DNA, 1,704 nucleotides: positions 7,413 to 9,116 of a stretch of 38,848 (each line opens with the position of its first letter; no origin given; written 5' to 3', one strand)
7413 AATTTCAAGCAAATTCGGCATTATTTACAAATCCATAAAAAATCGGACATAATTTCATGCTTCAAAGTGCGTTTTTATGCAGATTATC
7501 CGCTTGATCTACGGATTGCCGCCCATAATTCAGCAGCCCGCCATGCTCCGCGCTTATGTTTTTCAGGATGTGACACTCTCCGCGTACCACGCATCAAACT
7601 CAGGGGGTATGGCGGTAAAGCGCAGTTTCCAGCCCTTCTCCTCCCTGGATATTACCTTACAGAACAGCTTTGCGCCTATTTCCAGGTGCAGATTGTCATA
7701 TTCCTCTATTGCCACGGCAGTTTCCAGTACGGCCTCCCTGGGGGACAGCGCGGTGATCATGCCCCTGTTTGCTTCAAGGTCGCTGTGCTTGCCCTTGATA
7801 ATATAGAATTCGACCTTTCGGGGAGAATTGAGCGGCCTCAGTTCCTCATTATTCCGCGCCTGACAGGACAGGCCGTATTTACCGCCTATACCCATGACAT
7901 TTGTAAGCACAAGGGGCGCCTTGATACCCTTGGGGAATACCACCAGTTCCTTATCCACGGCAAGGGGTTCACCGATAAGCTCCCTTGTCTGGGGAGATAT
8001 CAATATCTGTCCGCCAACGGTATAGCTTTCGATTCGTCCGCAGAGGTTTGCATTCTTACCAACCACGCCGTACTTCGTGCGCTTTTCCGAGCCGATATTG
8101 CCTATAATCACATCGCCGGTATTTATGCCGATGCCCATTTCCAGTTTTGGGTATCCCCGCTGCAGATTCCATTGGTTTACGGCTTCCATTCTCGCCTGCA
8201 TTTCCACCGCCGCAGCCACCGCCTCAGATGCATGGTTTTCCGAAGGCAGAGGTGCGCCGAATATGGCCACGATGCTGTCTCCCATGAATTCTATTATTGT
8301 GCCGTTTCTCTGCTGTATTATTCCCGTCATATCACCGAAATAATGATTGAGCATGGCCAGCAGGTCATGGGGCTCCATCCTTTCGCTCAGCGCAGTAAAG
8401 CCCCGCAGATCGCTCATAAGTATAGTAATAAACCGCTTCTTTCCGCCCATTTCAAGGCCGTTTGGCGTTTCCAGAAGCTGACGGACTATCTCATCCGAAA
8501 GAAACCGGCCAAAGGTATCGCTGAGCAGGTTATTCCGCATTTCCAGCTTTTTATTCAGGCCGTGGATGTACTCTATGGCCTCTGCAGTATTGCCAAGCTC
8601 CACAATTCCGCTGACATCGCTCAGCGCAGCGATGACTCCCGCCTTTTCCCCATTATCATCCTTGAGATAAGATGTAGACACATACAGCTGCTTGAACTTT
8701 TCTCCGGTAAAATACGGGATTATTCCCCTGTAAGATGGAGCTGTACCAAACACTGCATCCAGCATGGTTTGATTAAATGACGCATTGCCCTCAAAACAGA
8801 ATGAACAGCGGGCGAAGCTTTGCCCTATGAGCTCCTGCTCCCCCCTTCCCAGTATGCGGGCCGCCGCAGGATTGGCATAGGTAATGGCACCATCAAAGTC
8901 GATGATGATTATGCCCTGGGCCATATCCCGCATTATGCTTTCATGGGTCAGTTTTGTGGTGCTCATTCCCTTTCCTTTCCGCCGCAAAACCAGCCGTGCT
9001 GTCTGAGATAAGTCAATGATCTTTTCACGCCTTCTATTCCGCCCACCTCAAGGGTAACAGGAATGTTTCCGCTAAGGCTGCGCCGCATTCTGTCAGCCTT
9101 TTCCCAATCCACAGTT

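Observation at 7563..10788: Compact four-gene cyclic-nucleotide operon: two effector-less CNB proteins, a TIM-barrel enzyme and a PAS-cyclase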

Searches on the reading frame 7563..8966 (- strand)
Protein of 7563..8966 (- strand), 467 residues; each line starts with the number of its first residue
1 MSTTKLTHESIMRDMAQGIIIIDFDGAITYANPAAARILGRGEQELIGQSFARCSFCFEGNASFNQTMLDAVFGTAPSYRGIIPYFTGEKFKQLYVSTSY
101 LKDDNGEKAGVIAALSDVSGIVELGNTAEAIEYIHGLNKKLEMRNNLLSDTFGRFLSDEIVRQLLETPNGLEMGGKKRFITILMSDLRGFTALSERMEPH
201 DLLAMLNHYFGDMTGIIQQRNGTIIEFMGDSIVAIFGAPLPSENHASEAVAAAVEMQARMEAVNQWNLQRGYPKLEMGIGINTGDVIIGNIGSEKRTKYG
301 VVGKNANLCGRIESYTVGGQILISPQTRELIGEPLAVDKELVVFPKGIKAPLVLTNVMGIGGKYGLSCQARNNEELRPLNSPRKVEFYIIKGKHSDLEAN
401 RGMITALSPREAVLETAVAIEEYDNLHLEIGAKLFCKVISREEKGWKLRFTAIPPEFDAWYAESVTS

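Call 3: search_protein_families(library=pfam, proteins=[window:7563-8966:-], max_evalue=0.01)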
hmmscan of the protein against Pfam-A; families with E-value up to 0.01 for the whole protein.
window:7563-8966:- (467 aa): 6 families
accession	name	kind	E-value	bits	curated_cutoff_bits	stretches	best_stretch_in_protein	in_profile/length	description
PF00211.25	Guanylate_cyc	-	3.6e-27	95.6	21.9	1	180-331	9-155/183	Adenylate and Guanylate cyclase catalytic domain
PF00989.32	PAS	-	6.7e-10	39.4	22.6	1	10-52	5-47/113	PAS fold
PF13426.13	PAS_9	-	4.9e-09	36.8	27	1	18-119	3-102/103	PAS domain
PF13188.13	PAS_8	-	3.4e-08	33.5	21.8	1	9-59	4-55/65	PAS domain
PF08448.16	PAS_4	-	7e-07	29.9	23.1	1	16-119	5-106/110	PAS fold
PF24820.1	Diguanyl_cycl_sensor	-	0.00011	22.5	28.1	1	12-51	2-41/109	Diguanylate cyclase-like sensor domain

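Call 5: search_protein_families(library=ncbifam, proteins=[window:7563-8966:-], max_evalue=0.1)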
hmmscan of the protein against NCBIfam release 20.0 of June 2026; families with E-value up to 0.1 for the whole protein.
window:7563-8966:- (467 aa): 13 families
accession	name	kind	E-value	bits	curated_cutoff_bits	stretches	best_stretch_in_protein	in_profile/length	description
NF008468.0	PRK11360.1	equivalog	4.1e-15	55.2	646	1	3-124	265-383/616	two-component system sensor histidine kinase AtoS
TIGR00229.1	sensory_box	domain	3e-09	37.1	22.9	1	8-123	7-121/126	PAS domain S-box protein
TIGR03903.1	TOMM_kin_cyc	equivalog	2e-07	29.3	705.75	1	177-331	285-436/1267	TOMM system kinase/cyclase fusion protein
NF046044.1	PnpS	equivalog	3.2e-05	23.1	400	1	7-124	56-166/390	two-component system histidine kinase PnpS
NF008293.1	PRK11073.1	equivalog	0.00058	19.2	240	1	4-54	5-55/349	nitrogen regulation protein NR(II)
NF045675.1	PhdiestaseDibA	equivalog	0.0012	17.3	980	1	15-124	87-195/623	phosphodiesterase DibA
NF033092.0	HK_WalK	equivalog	0.0013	17.4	725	1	9-119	261-363/594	cell wall metabolism sensor histidine kinase WalK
NF045911.1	TCSHisKinNblS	equivalog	0.0013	17.2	1000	1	3-124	263-384/621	two-component system sensor histidine kinase NblS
TIGR02373.1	photo_yellow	equivalog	0.0061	16.6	143.05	1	11-53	21-63/124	photoactive yellow protein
NF041777.1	sens_FixL_Rhizob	equivalog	0.028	13.1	850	1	9-51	126-168/485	sensor protein FixL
NF052573.1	HisKinEspAMyxo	equivalog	0.038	12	1400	1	10-51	258-299/755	serine histidine kinase EspA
TIGR02040.1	PpsR-CrtJ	equivalog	0.04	13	275.4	1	12-53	139-181/442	transcriptional regulator PpsR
NF053781.1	cdiGMPphdstlr2612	equivalog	0.089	10.4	1600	0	11-57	158-764/1268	Tlr1612 family c-di-GMP phosphodiesterase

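Call 6: search_protein_families(library=padloc, proteins=[window:7563-8966:-], max_evalue=0.1)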
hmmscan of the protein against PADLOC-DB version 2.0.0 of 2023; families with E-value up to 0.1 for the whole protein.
window:7563-8966:- (467 aa): 11 families
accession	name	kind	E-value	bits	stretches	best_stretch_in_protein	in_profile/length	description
PDLC00734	PycC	-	1.8e-19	68.1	1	175-331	185-344/374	Pycsar cyclase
PDLC02367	PycC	-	1e-17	62.3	1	179-327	43-188/226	-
PDLC00765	PycC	-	4.8e-13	47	1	183-335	261-416/477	Pycsar cyclase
PDLC00766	PycC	-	5.4e-12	43.7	1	180-324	44-188/232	Pycsar cyclase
PDLC02368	PycC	-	2.5e-10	38.3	1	175-294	40-158/234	-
PDLC02369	PycC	-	3.7e-09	34.5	1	181-327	48-187/248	-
PDLC02366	PycC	-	1.8e-08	31.8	1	201-335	73-205/486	-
PDLC00762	PycC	-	9.3e-07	26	1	202-335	76-210/508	Pycsar cyclase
PDLC00763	PycC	-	1.2e-06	26.1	1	184-326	58-202/268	Pycsar cyclase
PDLC02370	PycC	-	1.8e-06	25.6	1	176-285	78-189/340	-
PDLC00764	PycC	-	3.1e-05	21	1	176-273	91-189/449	Pycsar cyclase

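Call 36: find_homologous_proteins(query=window:7563-8966:-, max_evalue=1e-20)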
Query window:7563-8966:- (467 aa): 7354 proteins with E <= 1e-20 among 8000 candidates; the best 120 are listed.
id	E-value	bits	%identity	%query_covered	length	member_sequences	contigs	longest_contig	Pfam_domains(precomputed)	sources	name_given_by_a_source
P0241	0.0e+0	1048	100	100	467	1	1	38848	PF13426.14,PF13188.14,PF08448.17,PF00211.26,PF00989.32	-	-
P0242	1.1e-278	942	89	100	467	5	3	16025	PF13426.14,PF13188.14,PF08448.17,PF00211.26,PF00989.32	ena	-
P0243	2.1e-265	898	86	98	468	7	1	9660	PF13426.14,PF13188.14,PF08448.17,PF00211.26,PF00989.32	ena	-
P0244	4.0e-258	874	82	100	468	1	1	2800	PF13426.14,PF13188.14,PF08448.17,PF00211.26,PF00989.32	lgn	-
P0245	2.0e-257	872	82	99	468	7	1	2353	PF13426.14,PF13188.14,PF08448.17,PF00211.26,PF00989.32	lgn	-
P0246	2.0e-242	823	77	99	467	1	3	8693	PF13426.14,PF13188.14,PF08448.17,PF00211.26,PF00989.32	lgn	-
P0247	8.8e-242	821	77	100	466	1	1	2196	PF13426.14,PF13188.14,PF08448.17,PF00211.26,PF00989.32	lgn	-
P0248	3.5e-232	789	75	97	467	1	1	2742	PF13426.14,PF13188.14,PF08448.17,PF00211.26,PF00989.32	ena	-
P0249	7.5e-194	663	65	99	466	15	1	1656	PF13426.14,PF08448.17,PF00211.26,PF00989.32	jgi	jgi:adenylate cyclase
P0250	4.0e-191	654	63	98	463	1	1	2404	PF00211.26,PF00989.32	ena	-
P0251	4.7e-191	653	64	98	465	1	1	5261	PF13426.14,PF08448.17,PF00211.26,PF00989.32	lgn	-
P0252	1.9e-190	651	63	98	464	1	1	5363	PF13426.14,PF08448.17,PF00211.26,PF00989.32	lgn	-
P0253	2.4e-189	648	62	98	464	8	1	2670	PF13426.14,PF00211.26,PF00989.32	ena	-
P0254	1.2e-188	645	64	98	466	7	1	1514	PF13426.14,PF08448.17,PF00211.26,PF00989.32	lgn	-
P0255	1.3e-188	645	63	97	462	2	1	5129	PF13426.14,PF00211.26,PF00989.32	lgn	-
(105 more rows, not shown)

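Call 49: search_solved_structures(query=window:7563-8966:-, max_evalue=1e-8, show_alignments=4)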
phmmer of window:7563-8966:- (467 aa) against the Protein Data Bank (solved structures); distinct sequences matched with E-value up to 1e-8: 40.
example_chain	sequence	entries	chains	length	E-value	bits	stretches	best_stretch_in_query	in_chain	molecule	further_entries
6fht_A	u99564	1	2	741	7e-70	239.1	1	148-370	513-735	Bacteriophytochrome,Adenylate cyclase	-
2w01_A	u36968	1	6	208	4.6e-61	210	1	172-369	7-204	ADENYLATE CYCLASE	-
3r5g_A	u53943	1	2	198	4.4e-31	111.2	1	177-357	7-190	CyaB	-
1wc0_A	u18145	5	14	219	2e-26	95.9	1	167-353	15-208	ADENYLATE CYCLASE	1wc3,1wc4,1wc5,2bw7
1wc1_A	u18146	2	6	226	1.9e-25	92.6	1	171-353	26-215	ADENYLATE CYCLASE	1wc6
8buz_A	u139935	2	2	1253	6e-21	77.8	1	180-331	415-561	Adenylate cyclase type 8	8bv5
9u3p_A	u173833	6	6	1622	6.1e-16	61.3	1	180-342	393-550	Adenylate cyclase type 9,Protein M2-1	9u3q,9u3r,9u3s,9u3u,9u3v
7pd4_A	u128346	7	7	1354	1.3e-15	60.3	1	180-334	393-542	Adenylate cyclase 9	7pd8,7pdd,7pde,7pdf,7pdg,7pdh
6r4o_A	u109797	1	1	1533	1.8e-15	59.7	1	180-334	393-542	Adenylate cyclase 9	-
6r3q_A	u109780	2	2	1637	2.2e-15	59.4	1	180-334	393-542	Adenylate cyclase 9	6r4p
5x4t_A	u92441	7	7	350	5.7e-15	58.1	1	164-316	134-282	Photoactivated adenylyl cyclase | Family 3 adenylate cyclase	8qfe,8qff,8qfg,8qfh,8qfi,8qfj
9f1z_A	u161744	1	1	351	5.7e-15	58.1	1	164-316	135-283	Family 3 adenylate cyclase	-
5x4u_A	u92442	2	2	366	6.4e-15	58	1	164-316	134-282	Photoactivated adenylyl cyclase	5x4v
4yus_A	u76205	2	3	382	7.1e-15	57.8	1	164-316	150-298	Family 3 adenylate cyclase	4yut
9f1w_A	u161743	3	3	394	7.4e-15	57.7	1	164-316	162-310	Family 3 adenylate cyclase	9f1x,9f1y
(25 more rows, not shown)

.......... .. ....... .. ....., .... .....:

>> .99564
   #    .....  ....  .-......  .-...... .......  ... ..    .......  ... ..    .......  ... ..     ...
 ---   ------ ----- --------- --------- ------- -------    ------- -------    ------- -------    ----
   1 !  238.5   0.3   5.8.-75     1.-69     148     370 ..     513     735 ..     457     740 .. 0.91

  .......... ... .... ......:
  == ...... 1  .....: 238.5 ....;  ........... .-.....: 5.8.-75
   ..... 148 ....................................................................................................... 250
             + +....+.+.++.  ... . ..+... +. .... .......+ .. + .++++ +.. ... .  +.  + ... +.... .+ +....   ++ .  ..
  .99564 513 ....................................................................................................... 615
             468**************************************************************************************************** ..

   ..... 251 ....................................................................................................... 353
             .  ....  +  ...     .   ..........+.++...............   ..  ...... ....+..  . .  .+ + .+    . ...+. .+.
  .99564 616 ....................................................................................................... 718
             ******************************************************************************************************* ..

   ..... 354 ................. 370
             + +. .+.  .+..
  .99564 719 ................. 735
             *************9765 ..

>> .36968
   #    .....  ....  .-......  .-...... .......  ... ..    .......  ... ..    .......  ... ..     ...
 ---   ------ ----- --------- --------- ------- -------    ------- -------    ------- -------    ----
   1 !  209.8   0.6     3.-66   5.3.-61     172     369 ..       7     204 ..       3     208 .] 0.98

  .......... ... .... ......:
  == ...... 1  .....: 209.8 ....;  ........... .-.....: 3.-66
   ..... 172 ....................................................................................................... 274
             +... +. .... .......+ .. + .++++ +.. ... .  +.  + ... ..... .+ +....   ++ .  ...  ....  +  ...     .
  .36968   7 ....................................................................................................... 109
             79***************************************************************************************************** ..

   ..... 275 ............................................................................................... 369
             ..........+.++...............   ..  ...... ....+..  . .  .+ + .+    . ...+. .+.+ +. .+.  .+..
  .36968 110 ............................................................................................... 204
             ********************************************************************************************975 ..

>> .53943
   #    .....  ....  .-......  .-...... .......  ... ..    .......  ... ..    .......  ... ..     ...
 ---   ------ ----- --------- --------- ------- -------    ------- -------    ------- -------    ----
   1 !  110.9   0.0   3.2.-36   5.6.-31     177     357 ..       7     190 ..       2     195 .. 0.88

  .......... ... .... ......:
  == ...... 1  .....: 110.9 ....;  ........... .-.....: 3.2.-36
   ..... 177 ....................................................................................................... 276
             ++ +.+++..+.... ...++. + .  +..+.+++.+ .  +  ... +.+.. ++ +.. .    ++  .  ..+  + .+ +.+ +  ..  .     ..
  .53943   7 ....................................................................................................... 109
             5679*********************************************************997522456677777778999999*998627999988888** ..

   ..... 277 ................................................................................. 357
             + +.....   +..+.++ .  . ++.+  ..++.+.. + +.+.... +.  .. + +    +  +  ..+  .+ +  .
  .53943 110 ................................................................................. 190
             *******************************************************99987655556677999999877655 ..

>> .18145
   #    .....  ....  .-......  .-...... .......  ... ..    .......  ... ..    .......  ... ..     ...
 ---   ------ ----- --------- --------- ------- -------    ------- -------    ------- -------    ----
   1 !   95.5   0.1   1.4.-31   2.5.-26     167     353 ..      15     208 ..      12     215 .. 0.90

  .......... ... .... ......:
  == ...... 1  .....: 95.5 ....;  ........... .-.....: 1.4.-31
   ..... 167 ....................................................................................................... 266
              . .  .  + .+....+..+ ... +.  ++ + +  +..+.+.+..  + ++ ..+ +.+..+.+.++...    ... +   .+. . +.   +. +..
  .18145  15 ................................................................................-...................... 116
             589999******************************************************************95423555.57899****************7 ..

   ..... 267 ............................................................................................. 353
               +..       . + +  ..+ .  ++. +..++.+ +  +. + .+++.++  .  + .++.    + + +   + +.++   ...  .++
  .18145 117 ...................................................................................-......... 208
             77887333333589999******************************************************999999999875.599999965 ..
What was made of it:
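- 7563..8966 (-): PAS / signalling helix / Cya2-type class III nucleotidyl cyclase / C-terminal beta domain (467 aa). Its start overlaps the TIM stop codon (ATGA). Pfam (call 3). phmmer against Cya2 2W01 gives 4.6e-61 (call 49).
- On Class III nucleotidyl cyclase, Cya2-type guanylyl cyclase: E226 and G300 align with Cya2 DEFMGD and KYGVVG (call 49).
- On Pycsar antiphage system: The PycC match is at domain level, 1.8e-19 (call 6), against 4.6e-61 for Cya2 (call 49).
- The cyclase is far closer to Cya2 (call 49).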

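Call 58: predict_structure(alignment_id=A3)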
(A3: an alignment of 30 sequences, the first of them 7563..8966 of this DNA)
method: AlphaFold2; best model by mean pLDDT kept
length: 467 residues; sequences in the alignment: 30
mean_pLDDT: 77.6   pTM: 0.60
mean pLDDT of the five models: 77.6, 76.5, 74.7, 73.7, 72.4
residues with pLDDT >= 90: 112; 70-90: 234; 50-70: 67; < 50: 54
segments of 3 or more residues with pLDDT < 50: 1-7, 122-145, 147-157, 168-173, 293-297
pLDDT, mean of each block of 10 residues (from residue 1): 45 72 84 86 80 62 82 72 78 84 79 81 39 39 47 46 51 64 83 68 78 87 73 82 93 95 90 87 82 51 84 86 96 93 82 94 88 77 91 77 92 93 88 86 90 85 82
secondary structure, 60 per line:
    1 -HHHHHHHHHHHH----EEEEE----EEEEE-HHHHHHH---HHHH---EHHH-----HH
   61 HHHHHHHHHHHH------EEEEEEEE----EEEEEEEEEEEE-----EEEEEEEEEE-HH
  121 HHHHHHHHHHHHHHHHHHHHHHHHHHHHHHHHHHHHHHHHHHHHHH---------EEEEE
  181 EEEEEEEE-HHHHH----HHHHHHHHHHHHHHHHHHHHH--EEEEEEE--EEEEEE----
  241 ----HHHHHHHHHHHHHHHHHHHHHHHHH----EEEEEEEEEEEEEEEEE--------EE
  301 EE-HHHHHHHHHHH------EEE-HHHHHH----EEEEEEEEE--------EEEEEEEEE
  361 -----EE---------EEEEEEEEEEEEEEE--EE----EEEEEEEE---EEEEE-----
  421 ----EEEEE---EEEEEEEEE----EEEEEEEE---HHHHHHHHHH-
elements in order: H2-13 E18-22 E27-31 H33-39 H43-46 H59-72 E79-86 E91-102 E108-117 H119-166 E176-188 H190-194 H199-219 E222-228 E231-236 H245-269 E274-290 E299-302 H304-314 E321-323 H325-330 E335-343 E352-360 E377-391 E400-407 E411-415 E425-429 E433-441 E446-453 H457-466
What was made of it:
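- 7563..8966 (-): AF2 model in call 58.
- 8616..8966 (-): PAS sensor domain (aa 1-117). PAS, PAS_9, PAS_4 and PAS_8 hits (call 3); secondary structure of the model (call 58).
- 8469..8612 (-): Long signalling helix with the cyclase transducer element motif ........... (aa 119-166). One helix 119-166 in the model, with low pLDDT as a monomer (call 58).
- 7569..7838 (-): Conserved beta-rich C-terminal domain plus terminal helix (aa 377-466); no family assignment. pLDDT 85-93, six strands and a helix (call 58).
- The cyclase has a PAS input and a transducer helix typical of housekeeping signalling (call 58).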

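Call 65: fold_search(model_id=the predicted structure, library=pdb)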
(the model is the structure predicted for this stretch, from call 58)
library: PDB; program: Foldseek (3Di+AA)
matches with E <= 10: 1353; with E <= 0.001: 691
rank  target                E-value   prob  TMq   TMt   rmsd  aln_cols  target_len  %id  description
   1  6fht_B                1.9e-23  1.00  0.44  0.28  19.3       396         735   37  Crystal structure of an artificial phytochrome regulated adenylate/guanylate cyclase in its dark adapted Pr form (released 2018-04-18)
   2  6fht_A                3.2e-23  1.00  0.44  0.28  19.7       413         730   32  Crystal structure of an artificial phytochrome regulated adenylate/guanylate cyclase in its dark adapted Pr form (released 2018-04-18)
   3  2w01_C                4.0e-22  1.00  0.41  0.92   2.0       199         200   54  Crystal structure of the guanylyl cyclase Cya2 (released 2008-09-30)
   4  2w01_B                1.4e-21  1.00  0.41  0.94   1.7       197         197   54  Crystal structure of the guanylyl cyclase Cya2 (released 2008-09-30)
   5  2w01_D                2.2e-21  1.00  0.40  0.92   1.7       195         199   55  Crystal structure of the guanylyl cyclase Cya2 (released 2008-09-30)
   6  2w01_A                9.3e-21  1.00  0.41  0.94   2.5       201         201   53  Crystal structure of the guanylyl cyclase Cya2 (released 2008-09-30)
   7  1wc1_B                2.4e-16  1.00  0.37  0.86   1.9       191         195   29  Soluble adenylyl cyclase CyaC from S. platensis in complex with Rp- ATPalphaS (released 2004-12-20)
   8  1wc1_A                3.1e-16  1.00  0.37  0.86   2.0       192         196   29  Soluble adenylyl cyclase CyaC from S. platensis in complex with Rp- ATPalphaS (released 2004-12-20)
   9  1wc1_C                4.7e-16  1.00  0.37  0.88   2.0       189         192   30  Soluble adenylyl cyclase CyaC from S. platensis in complex with Rp- ATPalphaS (released 2004-12-20)
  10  8hbf_A                5.5e-16  1.00  0.36  0.32  25.8       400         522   19  Structure of human soluble guanylate cyclase in the NO+Rio state at 3.1 angstrom (released 2023-04-19)
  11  1wc3_B                1.1e-15  1.00  0.37  0.85   2.0       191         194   30  Soluble adenylyl cyclase CyaC from S. platensis in complex with alpha, beta-methylene-ATP and Strontium (released 2004-12-20)
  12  3r5g_B                1.3e-15  1.00  0.37  0.86   2.0       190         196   34  Crystal structure of the adenylyl cyclase CyaB from P. aeruginosa (released 2012-01-11)
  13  8hbe_B                1.9e-15  1.00  0.37  0.30  19.7       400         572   19  Structure of human soluble guanylate cyclase in the inactive state at 3.1 angstrom (released 2023-04-19)
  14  1wc0_B                2.3e-15  1.00  0.37  0.85   2.0       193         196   30  Soluble adenylyl cyclase CyaC from S. platensis in complex with alpha, beta-methylene-ATP (released 2004-12-20)
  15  3r5g_A                2.6e-15  1.00  0.38  0.87   2.6       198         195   33  Crystal structure of the adenylyl cyclase CyaB from P. aeruginosa (released 2012-01-11)
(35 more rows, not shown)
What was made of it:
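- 7563..8966 (-): Foldseek against 2W01 gives 54% identity and TM 0.92-0.94 (call 65).
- On Class III nucleotidyl cyclase, Cya2-type guanylyl cyclase: Foldseek against 2W01 gives TM 0.92-0.94 (call 65).
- Cya2 is the closest solved structure (4.6e-61; 54% identity; TM 0.92-0.94; calls 49, 65).
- Tried and rejected: Foldseek on the full-length model was dominated by cyclase hits (call 65).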
